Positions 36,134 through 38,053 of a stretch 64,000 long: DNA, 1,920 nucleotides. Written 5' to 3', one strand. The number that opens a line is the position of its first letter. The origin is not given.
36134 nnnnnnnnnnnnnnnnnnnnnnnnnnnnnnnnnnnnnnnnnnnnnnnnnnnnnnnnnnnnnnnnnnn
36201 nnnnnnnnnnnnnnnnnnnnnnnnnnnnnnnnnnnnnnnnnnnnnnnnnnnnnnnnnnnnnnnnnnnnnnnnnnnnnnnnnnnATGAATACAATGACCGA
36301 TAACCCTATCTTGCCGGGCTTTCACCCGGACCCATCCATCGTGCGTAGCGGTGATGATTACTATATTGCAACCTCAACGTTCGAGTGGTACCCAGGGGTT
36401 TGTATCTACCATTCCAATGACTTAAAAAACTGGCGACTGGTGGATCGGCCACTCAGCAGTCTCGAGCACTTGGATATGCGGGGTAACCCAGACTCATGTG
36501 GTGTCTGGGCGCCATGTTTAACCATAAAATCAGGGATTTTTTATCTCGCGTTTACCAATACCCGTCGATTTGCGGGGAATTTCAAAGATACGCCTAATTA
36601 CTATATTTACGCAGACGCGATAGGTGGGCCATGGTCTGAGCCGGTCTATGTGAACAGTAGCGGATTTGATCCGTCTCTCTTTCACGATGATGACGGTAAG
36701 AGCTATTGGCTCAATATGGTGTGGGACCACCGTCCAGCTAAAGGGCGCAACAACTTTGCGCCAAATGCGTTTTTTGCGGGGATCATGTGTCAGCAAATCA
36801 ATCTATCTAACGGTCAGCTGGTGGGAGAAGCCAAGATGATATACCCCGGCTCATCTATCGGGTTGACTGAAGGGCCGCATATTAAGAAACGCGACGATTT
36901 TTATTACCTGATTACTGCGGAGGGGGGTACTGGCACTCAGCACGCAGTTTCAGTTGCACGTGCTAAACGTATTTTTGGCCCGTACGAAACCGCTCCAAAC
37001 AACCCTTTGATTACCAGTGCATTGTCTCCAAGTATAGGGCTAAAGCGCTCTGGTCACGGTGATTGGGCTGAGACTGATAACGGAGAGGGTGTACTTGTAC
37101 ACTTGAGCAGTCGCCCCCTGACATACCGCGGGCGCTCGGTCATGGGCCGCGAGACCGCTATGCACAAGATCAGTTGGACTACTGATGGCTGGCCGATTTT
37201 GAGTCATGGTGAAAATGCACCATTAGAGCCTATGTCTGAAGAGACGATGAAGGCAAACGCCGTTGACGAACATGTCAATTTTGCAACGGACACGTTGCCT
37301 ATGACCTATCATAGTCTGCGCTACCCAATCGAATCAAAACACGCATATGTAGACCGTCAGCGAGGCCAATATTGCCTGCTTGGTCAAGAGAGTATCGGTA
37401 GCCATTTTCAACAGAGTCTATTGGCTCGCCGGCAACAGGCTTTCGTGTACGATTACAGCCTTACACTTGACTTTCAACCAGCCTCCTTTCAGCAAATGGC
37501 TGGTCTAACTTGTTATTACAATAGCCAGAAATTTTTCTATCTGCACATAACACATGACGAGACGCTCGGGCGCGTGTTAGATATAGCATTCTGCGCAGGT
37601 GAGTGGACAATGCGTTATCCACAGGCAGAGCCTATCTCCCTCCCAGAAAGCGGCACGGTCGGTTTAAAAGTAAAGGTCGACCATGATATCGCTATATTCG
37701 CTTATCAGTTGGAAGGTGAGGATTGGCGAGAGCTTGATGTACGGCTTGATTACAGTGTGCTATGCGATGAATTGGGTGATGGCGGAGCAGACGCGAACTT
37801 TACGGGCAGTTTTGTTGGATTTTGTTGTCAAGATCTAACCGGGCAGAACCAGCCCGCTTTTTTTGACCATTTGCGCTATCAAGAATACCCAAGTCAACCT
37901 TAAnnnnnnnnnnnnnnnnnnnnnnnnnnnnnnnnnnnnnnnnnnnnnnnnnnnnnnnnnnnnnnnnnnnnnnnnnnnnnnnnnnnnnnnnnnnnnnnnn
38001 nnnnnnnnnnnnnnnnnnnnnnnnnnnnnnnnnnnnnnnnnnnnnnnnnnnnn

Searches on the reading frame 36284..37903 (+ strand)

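Call 3: search_protein_families(library=pfam, proteins=[window:36284-37903:+])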
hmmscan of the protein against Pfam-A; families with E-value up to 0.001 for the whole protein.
window:36284-37903:+ (539 aa): 2 families
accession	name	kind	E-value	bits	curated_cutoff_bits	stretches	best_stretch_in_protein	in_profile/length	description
PF04616.20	Glyco_hydro_43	-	2.7e-85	286.6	32.2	1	6-304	2-288/288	Glycosyl hydrolases family 43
PF17851.8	GH43_C2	-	7.1e-44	150.4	22.7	1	332-533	3-203/203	Beta xylosidase C-terminal Concanavalin A-like domain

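Call 4: search_protein_families(library=ncbifam, proteins=[window:36284-37903:+])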
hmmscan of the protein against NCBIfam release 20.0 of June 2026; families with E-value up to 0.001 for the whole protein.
window:36284-37903:+ (539 aa): 1 family
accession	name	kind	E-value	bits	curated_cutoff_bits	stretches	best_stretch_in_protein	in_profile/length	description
NF053747.1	NdoAlphArabAbnA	equivalog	0.00028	20.3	480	1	16-236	33-245/310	arabinan endo-1,5-alpha-L-arabinosidase AbnA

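Call 54: search_protein_families(library=pfam, proteins=[window:36284-37903:+])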
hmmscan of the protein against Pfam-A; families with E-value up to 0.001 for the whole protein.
window:36284-37903:+ (539 aa): 2 families
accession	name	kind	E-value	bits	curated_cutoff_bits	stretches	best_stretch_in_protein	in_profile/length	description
PF04616.20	Glyco_hydro_43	-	2.7e-85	286.6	32.2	1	6-304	2-288/288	Glycosyl hydrolases family 43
PF17851.8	GH43_C2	-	7.1e-44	150.4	22.7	1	332-533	3-203/203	Beta xylosidase C-terminal Concanavalin A-like domain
